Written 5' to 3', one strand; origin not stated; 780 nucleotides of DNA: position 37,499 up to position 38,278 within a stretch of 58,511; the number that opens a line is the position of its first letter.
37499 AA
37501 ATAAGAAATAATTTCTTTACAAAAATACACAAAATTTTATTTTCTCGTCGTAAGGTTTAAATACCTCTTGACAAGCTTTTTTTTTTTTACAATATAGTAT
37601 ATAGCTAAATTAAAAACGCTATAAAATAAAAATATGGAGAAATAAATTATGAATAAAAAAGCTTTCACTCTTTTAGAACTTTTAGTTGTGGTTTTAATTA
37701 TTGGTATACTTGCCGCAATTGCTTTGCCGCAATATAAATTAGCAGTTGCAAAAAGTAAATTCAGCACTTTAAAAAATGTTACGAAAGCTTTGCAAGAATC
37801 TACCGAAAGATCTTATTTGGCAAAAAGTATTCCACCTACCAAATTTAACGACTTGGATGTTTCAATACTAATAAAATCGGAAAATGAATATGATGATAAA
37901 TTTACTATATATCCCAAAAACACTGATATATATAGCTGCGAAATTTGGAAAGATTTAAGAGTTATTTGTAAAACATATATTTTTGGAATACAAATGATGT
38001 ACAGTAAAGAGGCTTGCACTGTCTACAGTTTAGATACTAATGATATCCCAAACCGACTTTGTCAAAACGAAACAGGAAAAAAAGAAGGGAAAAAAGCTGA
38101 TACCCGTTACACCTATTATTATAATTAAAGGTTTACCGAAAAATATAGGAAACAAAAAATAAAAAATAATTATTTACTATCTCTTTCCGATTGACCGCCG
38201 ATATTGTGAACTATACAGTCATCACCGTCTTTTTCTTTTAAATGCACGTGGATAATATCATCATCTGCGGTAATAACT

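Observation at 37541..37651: Conserved pilin-paralog promoter cassette with a homopolymeric T tract as the -35/-10 spacer: candidate phase-variable pilin repertoire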

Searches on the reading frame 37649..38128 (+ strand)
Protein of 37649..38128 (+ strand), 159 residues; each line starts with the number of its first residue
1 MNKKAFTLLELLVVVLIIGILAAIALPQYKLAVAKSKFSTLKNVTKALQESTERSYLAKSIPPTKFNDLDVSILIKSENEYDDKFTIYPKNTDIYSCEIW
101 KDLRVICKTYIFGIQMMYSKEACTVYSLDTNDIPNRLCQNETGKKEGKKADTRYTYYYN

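Call 10: find_encoding_contigs(protein=window:37649-38128:+, flank=3000, max_places=10)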
Protein window:37649-38128:+ (159 aa): 3 contigs read that carry it; 3 places shown.
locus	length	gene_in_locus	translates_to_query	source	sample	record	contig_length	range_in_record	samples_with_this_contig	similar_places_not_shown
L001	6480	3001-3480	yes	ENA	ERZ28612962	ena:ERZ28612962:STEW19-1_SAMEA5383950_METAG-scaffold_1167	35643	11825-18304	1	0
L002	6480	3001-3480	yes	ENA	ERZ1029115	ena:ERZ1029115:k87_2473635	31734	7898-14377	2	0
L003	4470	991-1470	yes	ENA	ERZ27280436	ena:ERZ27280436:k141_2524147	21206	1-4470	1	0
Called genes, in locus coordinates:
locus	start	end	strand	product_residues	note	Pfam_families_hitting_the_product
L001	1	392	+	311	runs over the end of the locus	-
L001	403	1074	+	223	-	PF01346:FKBP_N (weak), PF00254:FKBP_C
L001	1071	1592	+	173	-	-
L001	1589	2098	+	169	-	-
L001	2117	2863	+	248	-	PF00300:His_Phos_1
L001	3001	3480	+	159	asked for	PF07963:N_methyl (weak)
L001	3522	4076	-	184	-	PF00156:Pribosyltran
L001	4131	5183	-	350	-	-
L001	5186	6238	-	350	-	PF13485:Peptidase_MA_2 (weak)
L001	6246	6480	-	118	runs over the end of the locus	-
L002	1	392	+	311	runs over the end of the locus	-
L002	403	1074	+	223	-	PF01346:FKBP_N (weak), PF00254:FKBP_C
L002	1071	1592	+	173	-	-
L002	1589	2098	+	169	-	-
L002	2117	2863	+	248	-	PF00300:His_Phos_1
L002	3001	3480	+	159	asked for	PF07963:N_methyl (weak)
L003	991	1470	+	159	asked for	PF07963:N_methyl (weak)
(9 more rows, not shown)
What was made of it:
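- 37649..38128 (+): Prepilin-type gene (159 aa). It matches PF07963 N_methyl; the C-terminal part is variable. An identical protein occurs in three other assemblies (call 10).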

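Call 21: find_related_loci(query=window:37649-38125:+, collection=genome_contigs, flank=1500)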
Query window:37649-38125:+ (159 aa) in genome_contigs; peptide patterns used: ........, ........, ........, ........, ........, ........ (x = any residue, [..] = any of these).
410 stretches matched a pattern; 201 encode a relative of the query (tblastn E <= 1e-3); the best 80 are kept; 80 distinct loci.
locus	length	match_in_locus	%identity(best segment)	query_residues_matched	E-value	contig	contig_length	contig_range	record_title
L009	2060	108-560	45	1-144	1e-30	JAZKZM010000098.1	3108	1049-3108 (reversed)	MAG: Elusimicrobiaceae bacterium isolate T1900045088_TC20190082.MAGScoT_cleanbin_000011 SGB_4694_k141_3052513, whole gen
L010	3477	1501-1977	48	4-157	5e-30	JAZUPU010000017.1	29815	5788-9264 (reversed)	MAG: Elusimicrobiaceae bacterium isolate T1900044864_TS20190330.MAGScoT_cleanbin_000006 SGB_3118_k141_1129511, whole gen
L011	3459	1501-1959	41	1-144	4e-26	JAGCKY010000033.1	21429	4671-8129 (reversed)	MAG: Elusimicrobiaceae bacterium isolate RGIG9886 Yak_Rectum-4__c156255, whole genome shotgun sequence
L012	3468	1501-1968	39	1-158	5e-26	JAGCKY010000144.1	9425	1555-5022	MAG: Elusimicrobiaceae bacterium isolate RGIG9886 Yak_Rectum-4__c758530, whole genome shotgun sequence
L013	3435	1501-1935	39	1-143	9e-25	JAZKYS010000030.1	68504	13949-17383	MAG: Elusimicrobiaceae bacterium isolate T1900045099_TC20190093.MAGScoT_cleanbin_000005 SGB_4750_k141_891523, whole geno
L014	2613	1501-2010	39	1-158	6e-24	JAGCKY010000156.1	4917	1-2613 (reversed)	MAG: Elusimicrobiaceae bacterium isolate RGIG9886 Yak_Rectum-4__c804198, whole genome shotgun sequence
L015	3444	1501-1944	36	3-155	4e-22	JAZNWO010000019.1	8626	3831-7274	MAG: Candidatus Avelusimicrobium sp. isolate T1900044783_TS20190249.MAGScoT_cleanbin_000013 SGB_2586_k141_2237028, whole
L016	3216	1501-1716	57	2-73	8e-22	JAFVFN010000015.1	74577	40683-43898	MAG: Elusimicrobiaceae bacterium isolate RGIG5124 Roe_deer_Rumen.Co__c606840, whole genome shotgun sequence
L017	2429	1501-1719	58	1-73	2e-21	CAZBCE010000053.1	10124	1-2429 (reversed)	MAG TPA_asm: uncultured Elusimicrobium sp. isolate SRP216815_co1_216 genome assembly, contig: NODE_9018_length_10124_cov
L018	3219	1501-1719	59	1-73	4e-21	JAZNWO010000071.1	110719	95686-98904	MAG: Candidatus Avelusimicrobium sp. isolate T1900044783_TS20190249.MAGScoT_cleanbin_000013 SGB_2586_k141_2645512, whole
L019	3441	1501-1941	36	5-144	1e-20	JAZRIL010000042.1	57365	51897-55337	MAG: Elusimicrobiaceae bacterium isolate T1900045475_YK20190169.MAGScoT_cleanbin_000007 SGB_7258_k141_1886497, whole gen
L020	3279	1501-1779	46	1-93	2e-20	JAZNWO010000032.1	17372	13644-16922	MAG: Candidatus Avelusimicrobium sp. isolate T1900044783_TS20190249.MAGScoT_cleanbin_000013 SGB_2586_k141_961492, whole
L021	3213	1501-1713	59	2-72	3e-20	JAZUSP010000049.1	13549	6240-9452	MAG: Elusimicrobiaceae bacterium isolate T1900044844_TS20190310.MAGScoT_cleanbin_000024 SGB_2962_k141_528512, whole geno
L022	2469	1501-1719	56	1-73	3e-20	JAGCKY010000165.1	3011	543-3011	MAG: Elusimicrobiaceae bacterium isolate RGIG9886 Yak_Rectum-4__c855703, whole genome shotgun sequence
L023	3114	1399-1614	56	2-73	4e-20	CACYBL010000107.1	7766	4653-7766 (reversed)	MAG: uncultured Elusimicrobium sp. isolate RUG11790 genome assembly, contig: RUG11790_asm_107, whole genome shotgun sequ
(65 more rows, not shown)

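Call 29: find_homologous_proteins(query=window:37649-38125:+, max_evalue=1e-10)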
Query window:37649-38125:+ (159 aa): 2424 proteins with E <= 1e-10 among 8000 candidates; the best 120 are listed.
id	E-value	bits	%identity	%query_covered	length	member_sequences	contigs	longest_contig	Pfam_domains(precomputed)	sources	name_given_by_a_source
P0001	3.2e-89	315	92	97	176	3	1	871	PF07963.18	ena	-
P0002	2.1e-70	254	76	99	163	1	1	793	PF07963.18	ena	-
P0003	3.3e-58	214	66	99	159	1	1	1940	PF07963.18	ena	-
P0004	2.9e-55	204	63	97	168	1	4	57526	PF07963.18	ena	-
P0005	4.1e-41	159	53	99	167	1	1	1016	PF07963.18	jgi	jgi:prepilin-type N-terminal cleavage/methylation domain-containing protein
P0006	1.1e-40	157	54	97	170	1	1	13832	PF07963.18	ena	-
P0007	1.3e-40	157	54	99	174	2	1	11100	PF07963.18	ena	-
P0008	2.4e-40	156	55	97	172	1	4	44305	PF07963.18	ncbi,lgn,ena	-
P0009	1.5e-39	153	55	90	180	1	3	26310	PF07963.18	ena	-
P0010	5.6e-39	152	57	89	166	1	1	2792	PF07963.18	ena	-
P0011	2.0e-38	150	51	99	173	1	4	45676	PF07963.18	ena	-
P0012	2.1e-38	150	57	89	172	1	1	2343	PF07963.18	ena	-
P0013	7.8e-38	148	52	99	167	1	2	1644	PF07963.18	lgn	-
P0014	3.9e-37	146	54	90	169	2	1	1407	PF07963.18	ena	-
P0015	9.8e-37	144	52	97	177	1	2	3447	PF07963.18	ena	-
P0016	1.6e-36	144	53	97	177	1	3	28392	PF07963.18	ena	-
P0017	9.5e-36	141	51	98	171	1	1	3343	PF07963.18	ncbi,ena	-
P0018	3.1e-35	139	52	92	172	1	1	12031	PF07963.18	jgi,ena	-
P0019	4.0e-35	139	52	97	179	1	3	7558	PF07963.18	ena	-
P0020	4.9e-35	139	53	91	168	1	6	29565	PF07963.18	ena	-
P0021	7.6e-35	138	53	91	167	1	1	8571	PF07963.18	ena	-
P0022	9.9e-35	138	55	89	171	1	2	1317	PF07963.18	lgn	-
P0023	1.4e-34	137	49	98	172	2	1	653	PF07963.18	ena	-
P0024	1.9e-34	137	50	98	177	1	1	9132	PF07963.18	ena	-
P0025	2.1e-34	137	50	98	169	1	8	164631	PF07963.18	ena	-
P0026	1.2e-33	134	53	88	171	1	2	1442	PF07963.18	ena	-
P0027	1.5e-33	134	47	99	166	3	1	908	PF07963.18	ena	-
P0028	1.5e-33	134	50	91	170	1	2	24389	PF07963.18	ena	-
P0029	2.2e-33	133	48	99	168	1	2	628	PF07963.18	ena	-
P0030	2.4e-33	133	49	99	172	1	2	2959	PF07963.18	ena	-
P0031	3.3e-33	133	51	91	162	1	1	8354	PF07963.18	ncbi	-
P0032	3.7e-33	133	49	97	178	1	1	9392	PF07963.18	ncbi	-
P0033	3.8e-33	133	50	88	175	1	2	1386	PF07963.18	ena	-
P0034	4.5e-33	132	41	84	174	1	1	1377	PF07963.18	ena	-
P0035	1.5e-32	131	48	98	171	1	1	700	PF07963.18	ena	-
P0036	2.6e-32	130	46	99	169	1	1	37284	PF07963.18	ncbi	-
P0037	4.1e-32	129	46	99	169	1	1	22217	PF07963.18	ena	-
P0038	5.6e-32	129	47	95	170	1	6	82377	PF07963.18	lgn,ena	-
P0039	7.3e-32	129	50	90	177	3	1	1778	PF07963.18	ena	-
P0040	1.2e-31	128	49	97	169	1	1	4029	PF07963.18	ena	-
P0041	2.0e-31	127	48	89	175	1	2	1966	PF07963.18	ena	-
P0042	2.1e-31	127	49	91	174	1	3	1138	PF07963.18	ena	-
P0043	2.5e-31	127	48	98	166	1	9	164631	PF07963.18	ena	-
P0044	2.8e-31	127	48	97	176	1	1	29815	PF07963.18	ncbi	-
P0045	3.2e-31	126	47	98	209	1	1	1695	PF07963.18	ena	-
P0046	3.3e-31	126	45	99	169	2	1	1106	PF07963.18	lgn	-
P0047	5.8e-31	126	50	91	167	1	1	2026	PF07963.18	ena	-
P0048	7.4e-31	125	46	99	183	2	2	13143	PF07963.18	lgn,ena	-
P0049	7.4e-31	125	47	91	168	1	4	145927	PF07963.18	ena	-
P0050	7.8e-31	125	46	99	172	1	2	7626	PF07963.18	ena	-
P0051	3.5e-30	123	47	99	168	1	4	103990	PF07963.18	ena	-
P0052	3.9e-30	123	48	98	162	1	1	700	PF07963.18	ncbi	-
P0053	9.1e-30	122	47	96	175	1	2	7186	PF07963.18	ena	-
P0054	9.3e-30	122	46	98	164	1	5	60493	PF07963.18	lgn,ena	-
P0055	1.8e-29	121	44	99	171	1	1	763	PF07963.18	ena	-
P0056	1.9e-29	121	46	98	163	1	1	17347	PF07963.18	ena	-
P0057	3.8e-29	120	42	99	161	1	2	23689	PF07963.18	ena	-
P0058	5.4e-29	119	50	88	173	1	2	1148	PF07963.18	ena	-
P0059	8.0e-29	119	45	97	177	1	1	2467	PF07963.18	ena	-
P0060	1.1e-28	118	45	98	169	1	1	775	PF07963.18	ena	-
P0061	1.9e-28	117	46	97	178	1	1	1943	PF07963.18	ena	-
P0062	1.9e-28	117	44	99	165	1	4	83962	PF07963.18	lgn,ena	-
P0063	2.8e-28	117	43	99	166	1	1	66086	PF07963.18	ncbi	-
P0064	2.9e-28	117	50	90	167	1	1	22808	PF07963.18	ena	-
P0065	3.3e-28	117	46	97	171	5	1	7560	PF07963.18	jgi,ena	-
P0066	3.5e-28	117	48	89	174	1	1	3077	PF07963.18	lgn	-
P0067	4.4e-28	116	45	92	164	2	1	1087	PF07963.18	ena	-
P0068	5.4e-28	116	44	98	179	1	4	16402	PF07963.18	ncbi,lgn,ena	-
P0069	6.3e-28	116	45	90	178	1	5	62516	PF07963.18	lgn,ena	-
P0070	6.4e-28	116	45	98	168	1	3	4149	PF07963.18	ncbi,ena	-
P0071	6.8e-28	116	47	99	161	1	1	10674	PF07963.18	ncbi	-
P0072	9.4e-28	115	46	98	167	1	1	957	PF07963.18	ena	-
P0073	1.3e-27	115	46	89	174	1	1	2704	PF07963.18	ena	-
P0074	1.3e-27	115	45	98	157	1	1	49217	PF07963.18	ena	-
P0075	1.4e-27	115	49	91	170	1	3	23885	PF07963.18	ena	-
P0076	1.4e-27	115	46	97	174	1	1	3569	PF07963.18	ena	-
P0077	1.5e-27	115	46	98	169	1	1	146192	PF07963.18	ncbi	-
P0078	2.5e-27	114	46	89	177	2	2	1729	PF07963.18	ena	-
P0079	4.2e-27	113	42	98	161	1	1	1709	PF07963.18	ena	-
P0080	4.2e-27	113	46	97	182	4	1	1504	PF07963.18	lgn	-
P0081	4.6e-27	113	47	91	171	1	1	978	PF07963.18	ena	-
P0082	4.7e-27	113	46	89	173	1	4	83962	PF07963.18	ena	-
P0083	4.7e-27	113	43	99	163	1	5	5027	PF07963.18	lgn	-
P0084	5.1e-27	113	45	97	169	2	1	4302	PF07963.18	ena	-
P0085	5.3e-27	113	45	99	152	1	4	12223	PF07963.18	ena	-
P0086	5.5e-27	113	47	89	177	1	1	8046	PF07963.18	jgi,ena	-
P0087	7.6e-27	112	48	97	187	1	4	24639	PF07963.18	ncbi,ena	-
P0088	7.9e-27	112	49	88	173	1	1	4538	PF07963.18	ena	-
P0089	8.3e-27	112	40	97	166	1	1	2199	PF07963.18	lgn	-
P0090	1.0e-26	112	43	99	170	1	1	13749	PF07963.18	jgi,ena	-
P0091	1.1e-26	112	43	94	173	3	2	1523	PF07963.18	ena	-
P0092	1.3e-26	112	43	98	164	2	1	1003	PF07963.18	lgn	-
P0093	1.7e-26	111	41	96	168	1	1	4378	PF07963.18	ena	-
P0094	1.7e-26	111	43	98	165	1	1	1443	PF07963.18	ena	-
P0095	2.0e-26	111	44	99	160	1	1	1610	PF07963.18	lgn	-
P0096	2.1e-26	111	46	89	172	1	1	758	PF07963.18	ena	-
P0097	2.2e-26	111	46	89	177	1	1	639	PF07963.18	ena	-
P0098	2.6e-26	111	46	94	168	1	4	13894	PF07963.18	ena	-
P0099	2.8e-26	110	45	97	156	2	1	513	PF07963.18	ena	-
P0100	2.9e-26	110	46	90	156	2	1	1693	PF07963.18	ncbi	-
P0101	3.7e-26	110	43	88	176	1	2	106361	PF07963.18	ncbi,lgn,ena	-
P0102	4.6e-26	110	46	90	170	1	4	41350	PF07963.18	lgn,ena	-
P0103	4.8e-26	110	45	90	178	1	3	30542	PF07963.18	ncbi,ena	-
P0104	5.8e-26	109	47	89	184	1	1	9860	PF07963.18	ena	-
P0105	5.8e-26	109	45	89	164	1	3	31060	PF07963.18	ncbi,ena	-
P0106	5.9e-26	109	47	91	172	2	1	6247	PF07963.18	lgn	-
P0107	6.6e-26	109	47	98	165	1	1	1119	PF07963.18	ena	-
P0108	6.7e-26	109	65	64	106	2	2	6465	PF07963.18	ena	-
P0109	9.6e-26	109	45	98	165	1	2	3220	PF07963.18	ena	-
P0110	1.0e-25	109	43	97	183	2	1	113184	PF07963.18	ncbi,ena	-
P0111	1.0e-25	109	41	99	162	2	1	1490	PF07963.18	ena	-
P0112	1.2e-25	108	45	99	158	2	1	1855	PF07963.18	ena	-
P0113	1.5e-25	108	43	97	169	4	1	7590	PF07963.18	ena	-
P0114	1.5e-25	108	45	95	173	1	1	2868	PF07963.18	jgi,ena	-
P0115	1.7e-25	108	40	98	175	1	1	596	PF07963.18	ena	-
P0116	1.7e-25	108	42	92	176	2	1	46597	PF07963.18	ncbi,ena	-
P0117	1.7e-25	108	46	90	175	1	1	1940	PF07963.18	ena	-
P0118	1.8e-25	108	43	90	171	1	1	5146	PF07963.18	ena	-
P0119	2.1e-25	108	45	89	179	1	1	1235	PF07963.18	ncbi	-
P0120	2.3e-25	107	44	99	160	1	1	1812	PF07963.18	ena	-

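Call 31: find_encoding_contigs(protein=P0043, flank=1500, max_places=10)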
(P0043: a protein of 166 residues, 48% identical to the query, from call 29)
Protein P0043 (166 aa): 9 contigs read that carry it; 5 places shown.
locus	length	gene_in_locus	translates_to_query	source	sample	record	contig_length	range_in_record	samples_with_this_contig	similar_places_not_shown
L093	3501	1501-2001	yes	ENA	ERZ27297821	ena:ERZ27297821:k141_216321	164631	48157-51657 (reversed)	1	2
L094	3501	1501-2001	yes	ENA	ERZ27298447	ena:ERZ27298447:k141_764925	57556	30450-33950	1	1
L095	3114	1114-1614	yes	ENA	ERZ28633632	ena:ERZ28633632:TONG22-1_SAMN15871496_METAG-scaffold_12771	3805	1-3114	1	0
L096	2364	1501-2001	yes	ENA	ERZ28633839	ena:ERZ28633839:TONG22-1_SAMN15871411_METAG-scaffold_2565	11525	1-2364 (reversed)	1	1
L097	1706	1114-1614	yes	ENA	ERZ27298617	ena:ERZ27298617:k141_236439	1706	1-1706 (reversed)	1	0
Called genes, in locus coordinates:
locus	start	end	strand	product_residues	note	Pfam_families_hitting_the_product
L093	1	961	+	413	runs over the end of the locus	PF01773:Nucleos_tra2_N, PF07670:Gate, PF07662:Nucleos_tra2_C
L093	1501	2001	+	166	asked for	PF07963:N_methyl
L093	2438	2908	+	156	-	PF07963:N_methyl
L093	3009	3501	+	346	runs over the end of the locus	PF08240:ADH_N, PF16912:Glu_dehyd_C (weak), PF00107:ADH_zinc_N, PF13602:ADH_zinc_N_2 (faint)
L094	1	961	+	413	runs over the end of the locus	PF01773:Nucleos_tra2_N, PF07670:Gate, PF07662:Nucleos_tra2_C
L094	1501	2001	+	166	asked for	PF07963:N_methyl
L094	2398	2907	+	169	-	PF07963:N_methyl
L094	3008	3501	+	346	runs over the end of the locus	PF08240:ADH_N, PF16912:Glu_dehyd_C (weak), PF00107:ADH_zinc_N, PF13602:ADH_zinc_N_2 (faint)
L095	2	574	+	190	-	?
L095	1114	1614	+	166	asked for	PF07963:N_methyl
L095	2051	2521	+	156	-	PF07963:N_methyl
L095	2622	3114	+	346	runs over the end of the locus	PF08240:ADH_N, PF16912:Glu_dehyd_C (weak), PF00107:ADH_zinc_N, PF13602:ADH_zinc_N_2 (faint)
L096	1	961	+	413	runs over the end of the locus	PF01773:Nucleos_tra2_N, PF07670:Gate, PF07662:Nucleos_tra2_C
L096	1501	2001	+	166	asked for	PF07963:N_methyl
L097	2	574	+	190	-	?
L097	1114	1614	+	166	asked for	PF07963:N_methyl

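Call 32: find_encoding_contigs(protein=P0025, flank=1500, max_places=10)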
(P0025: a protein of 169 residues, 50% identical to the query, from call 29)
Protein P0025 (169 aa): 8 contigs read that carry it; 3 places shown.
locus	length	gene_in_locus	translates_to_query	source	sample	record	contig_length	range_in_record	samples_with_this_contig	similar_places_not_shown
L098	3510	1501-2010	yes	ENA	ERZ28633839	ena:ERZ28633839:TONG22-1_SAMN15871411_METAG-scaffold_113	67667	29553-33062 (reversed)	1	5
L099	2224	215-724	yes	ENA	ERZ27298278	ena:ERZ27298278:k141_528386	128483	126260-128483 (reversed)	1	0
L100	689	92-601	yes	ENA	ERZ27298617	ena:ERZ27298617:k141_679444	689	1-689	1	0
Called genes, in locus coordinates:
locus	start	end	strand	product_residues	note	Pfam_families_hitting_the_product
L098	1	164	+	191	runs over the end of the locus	PF00210:Ferritin (weak), PF02915:Rubrerythrin, PF23458:DUF7130 (weak), PF21349:RUBY_RBDX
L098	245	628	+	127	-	PF06397:Desulfoferrod_N, PF01880:Desulfoferrodox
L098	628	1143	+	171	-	PF01613:Flavin_Reduct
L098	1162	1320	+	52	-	PF00301:Rubredoxin, PF21349:RUBY_RBDX (faint)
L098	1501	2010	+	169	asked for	PF07963:N_methyl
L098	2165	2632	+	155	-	PF07963:N_methyl, PF16734:Pilin_GH (weak)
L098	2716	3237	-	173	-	-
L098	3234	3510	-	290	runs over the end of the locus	PF00763:THF_DHG_CYH, PF02882:THF_DHG_CYH_C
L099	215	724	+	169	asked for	PF07963:N_methyl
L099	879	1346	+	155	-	PF07963:N_methyl, PF16734:Pilin_GH (weak)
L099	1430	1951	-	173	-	-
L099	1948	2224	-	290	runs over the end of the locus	PF00763:THF_DHG_CYH, PF02882:THF_DHG_CYH_C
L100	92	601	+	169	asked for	PF07963:N_methyl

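Call 40: search_protein_families(library=pfam, proteins=[window:37649-38125:+], max_evalue=0.001)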
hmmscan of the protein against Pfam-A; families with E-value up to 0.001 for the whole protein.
window:37649-38125:+ (159 aa): 1 family
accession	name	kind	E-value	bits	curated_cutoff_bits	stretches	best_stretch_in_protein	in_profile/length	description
PF07963.17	N_methyl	-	2.3e-07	30.6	21.2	1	2-26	3-27/27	Prokaryotic N-terminal methylation motif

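Call 52: find_encoding_contigs(protein=P0004, flank=1200, max_places=10)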
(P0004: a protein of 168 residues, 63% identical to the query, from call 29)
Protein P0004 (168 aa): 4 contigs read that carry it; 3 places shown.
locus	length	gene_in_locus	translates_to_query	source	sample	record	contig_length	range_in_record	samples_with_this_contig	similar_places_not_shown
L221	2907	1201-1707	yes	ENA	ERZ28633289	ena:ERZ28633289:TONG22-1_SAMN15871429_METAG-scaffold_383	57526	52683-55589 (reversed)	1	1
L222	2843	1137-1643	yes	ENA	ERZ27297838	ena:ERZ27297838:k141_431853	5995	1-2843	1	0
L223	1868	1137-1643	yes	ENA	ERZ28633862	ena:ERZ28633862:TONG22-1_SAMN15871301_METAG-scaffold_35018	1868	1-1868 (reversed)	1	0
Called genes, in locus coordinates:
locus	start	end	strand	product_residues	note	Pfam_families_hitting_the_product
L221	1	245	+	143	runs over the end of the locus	-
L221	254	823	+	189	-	-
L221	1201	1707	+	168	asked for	PF07963:N_methyl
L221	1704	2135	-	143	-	PF02130:YbeY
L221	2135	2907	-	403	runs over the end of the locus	PF00483:NTP_transferase, PF25087:GMPPB_C, PF24894:Hexapep_GlmU, PF25084:LbH_EIF2B, PF25247:LbH_GLGC (weak)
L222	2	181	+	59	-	?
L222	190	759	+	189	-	-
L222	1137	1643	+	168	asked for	PF07963:N_methyl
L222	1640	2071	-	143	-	PF02130:YbeY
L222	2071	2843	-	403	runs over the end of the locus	PF00483:NTP_transferase, PF25087:GMPPB_C, PF24894:Hexapep_GlmU, PF25084:LbH_EIF2B, PF25247:LbH_GLGC (weak)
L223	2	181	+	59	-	?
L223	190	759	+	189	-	-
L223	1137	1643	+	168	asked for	PF07963:N_methyl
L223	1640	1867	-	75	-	?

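Call 53: find_encoding_contigs(protein=P0001, flank=1200, max_places=10)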
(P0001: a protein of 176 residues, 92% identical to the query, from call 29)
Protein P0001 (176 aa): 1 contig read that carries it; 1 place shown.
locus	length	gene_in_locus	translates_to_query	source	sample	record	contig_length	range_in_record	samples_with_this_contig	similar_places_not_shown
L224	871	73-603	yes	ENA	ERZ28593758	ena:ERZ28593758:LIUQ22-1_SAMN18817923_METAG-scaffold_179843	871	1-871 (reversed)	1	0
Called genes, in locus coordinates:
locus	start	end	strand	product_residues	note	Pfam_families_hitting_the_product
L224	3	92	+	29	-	?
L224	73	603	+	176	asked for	PF07963:N_methyl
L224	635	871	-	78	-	?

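Call 54: find_encoding_contigs(protein=P0003, flank=1200, max_places=10)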
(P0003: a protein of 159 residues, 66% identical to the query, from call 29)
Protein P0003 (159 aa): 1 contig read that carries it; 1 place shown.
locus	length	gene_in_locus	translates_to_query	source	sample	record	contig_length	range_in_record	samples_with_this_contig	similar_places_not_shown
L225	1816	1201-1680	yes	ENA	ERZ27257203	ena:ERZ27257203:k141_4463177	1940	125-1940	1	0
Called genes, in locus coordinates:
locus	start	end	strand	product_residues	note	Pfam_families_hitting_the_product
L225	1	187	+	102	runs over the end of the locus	?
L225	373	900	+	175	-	PF07963:N_methyl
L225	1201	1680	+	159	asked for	PF07963:N_methyl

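Call 65: find_encoding_contigs(protein=P0038, flank=600, max_places=10)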
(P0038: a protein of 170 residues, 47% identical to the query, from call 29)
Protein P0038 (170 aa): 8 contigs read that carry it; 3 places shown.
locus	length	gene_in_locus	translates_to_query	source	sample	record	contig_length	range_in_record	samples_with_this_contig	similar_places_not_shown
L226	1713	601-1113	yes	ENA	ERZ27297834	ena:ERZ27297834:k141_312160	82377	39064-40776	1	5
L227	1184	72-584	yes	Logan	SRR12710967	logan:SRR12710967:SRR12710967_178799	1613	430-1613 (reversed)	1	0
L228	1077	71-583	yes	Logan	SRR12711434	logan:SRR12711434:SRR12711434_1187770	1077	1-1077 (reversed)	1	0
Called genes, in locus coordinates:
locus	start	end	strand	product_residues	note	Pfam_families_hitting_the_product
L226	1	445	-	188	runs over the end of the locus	PF02659:Mntp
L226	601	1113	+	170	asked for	PF07963:N_methyl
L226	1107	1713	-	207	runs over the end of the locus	PF01973:MptE-like (weak), PF04263:TPK_catalytic, PF04265:TPK_B1_binding (weak)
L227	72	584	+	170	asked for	PF07963:N_methyl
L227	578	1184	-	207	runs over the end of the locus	PF01973:MptE-like (weak), PF04263:TPK_catalytic, PF04265:TPK_B1_binding (weak)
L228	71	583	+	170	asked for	PF07963:N_methyl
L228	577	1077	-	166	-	?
